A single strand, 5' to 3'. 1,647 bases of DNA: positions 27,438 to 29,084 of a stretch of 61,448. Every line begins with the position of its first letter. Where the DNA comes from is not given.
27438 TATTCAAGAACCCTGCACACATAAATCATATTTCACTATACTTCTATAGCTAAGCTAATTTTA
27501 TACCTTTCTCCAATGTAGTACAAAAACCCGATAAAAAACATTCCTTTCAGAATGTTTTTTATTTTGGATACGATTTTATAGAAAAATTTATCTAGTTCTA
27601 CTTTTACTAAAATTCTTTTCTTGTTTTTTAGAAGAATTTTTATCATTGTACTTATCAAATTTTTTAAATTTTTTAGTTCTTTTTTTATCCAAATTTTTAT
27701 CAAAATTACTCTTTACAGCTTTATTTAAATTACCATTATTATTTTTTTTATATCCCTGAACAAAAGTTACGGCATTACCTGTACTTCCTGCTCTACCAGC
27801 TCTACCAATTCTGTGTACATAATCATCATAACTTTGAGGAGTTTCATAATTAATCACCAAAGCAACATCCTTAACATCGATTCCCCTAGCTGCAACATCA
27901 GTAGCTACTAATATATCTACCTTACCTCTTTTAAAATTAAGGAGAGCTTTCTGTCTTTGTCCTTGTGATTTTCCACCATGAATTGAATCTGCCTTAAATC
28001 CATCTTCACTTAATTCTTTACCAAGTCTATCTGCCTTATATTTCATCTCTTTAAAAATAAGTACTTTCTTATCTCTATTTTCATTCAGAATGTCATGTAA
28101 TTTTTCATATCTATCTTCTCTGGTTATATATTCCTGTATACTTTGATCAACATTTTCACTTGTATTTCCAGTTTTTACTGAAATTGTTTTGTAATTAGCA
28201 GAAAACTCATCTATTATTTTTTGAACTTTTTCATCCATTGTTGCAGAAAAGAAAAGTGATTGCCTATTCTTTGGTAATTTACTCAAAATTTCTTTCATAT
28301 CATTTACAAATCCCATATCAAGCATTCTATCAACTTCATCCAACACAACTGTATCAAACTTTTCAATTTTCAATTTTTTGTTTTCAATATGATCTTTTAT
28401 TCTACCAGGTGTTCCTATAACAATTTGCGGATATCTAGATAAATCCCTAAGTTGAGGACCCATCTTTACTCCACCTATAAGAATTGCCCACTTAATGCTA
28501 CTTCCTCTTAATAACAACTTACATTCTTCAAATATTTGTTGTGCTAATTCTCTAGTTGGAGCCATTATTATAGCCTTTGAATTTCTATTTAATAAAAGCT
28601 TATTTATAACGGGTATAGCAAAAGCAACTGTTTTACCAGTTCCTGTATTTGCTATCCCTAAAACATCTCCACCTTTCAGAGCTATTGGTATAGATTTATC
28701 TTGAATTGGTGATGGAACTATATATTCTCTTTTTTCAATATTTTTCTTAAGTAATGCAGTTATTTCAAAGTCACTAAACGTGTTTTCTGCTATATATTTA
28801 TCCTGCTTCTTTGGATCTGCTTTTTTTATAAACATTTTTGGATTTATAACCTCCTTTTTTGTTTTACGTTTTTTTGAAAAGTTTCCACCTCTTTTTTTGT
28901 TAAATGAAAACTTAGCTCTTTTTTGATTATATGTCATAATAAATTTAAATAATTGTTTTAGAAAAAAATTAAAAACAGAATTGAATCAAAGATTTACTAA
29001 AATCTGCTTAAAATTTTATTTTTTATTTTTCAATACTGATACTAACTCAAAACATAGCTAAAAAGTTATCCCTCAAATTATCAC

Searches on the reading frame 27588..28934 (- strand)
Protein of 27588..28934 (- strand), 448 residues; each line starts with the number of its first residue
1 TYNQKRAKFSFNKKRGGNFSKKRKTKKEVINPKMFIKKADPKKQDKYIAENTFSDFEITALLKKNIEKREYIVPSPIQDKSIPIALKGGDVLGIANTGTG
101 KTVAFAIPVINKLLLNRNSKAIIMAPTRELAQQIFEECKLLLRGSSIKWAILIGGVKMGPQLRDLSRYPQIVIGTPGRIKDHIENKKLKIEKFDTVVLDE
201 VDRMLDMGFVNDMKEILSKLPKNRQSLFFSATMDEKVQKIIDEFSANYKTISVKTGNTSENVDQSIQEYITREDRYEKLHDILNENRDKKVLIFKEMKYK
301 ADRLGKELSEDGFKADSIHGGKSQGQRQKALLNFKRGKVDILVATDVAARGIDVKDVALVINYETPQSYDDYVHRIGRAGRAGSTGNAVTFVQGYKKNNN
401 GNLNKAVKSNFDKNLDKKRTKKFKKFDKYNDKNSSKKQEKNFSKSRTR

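Call 7: search_protein_families(library=pfam, proteins=[window:27588-28934:-], max_evalue=0.1)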
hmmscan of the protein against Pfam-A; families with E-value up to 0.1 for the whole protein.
window:27588-28934:- (448 aa): 11 families
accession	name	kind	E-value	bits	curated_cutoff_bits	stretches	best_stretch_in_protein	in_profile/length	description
PF00270.35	DEAD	-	9.8e-52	175.5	26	1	75-239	1-166/167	DEAD/DEAH box helicase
PF00271.37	Helicase_C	-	1.8e-34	118.7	23.5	1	275-383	2-110/110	Helicase conserved C-terminal domain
PF04851.21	ResIII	-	1.9e-10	41.3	22.5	1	95-234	30-163/164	Type III restriction enzyme, res subunit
PF13245.12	AAA_19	-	0.0027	18.3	25.1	1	85-227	8-120/134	AAA domain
PF05127.21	NAT10_TcmA_helicase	-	0.015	15.6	22.7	0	95-148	4-56/176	RNA cytidine acetyltransferase NAT10/TcmA, helicase domain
PF02572.21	CobA_CobO_BtuR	-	0.033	14.8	25.7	0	186-223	90-126/172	ATP:corrinoid adenosyltransferase BtuR/CobO/CobP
PF01365.27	RYDR_ITPR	-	0.034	14.1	22.3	1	213-311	24-121/201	RIH domain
PF03354.21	TerL_ATPase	-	0.043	14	23.7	0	99-142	32-77/178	Terminase large subunit, ATPase domain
PF22590.2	Cas3-like_C_2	-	0.065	14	27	1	288-382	29-104/106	CRISPR-associated nuclease/helicase Cas3, C-terminal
PF07688.17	KaiA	-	0.076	13.6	22.2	0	224-272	13-61/122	KaiA C-terminal domain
PF13604.12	AAA_30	-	0.077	13.2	27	0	92-201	22-97/191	AAA domain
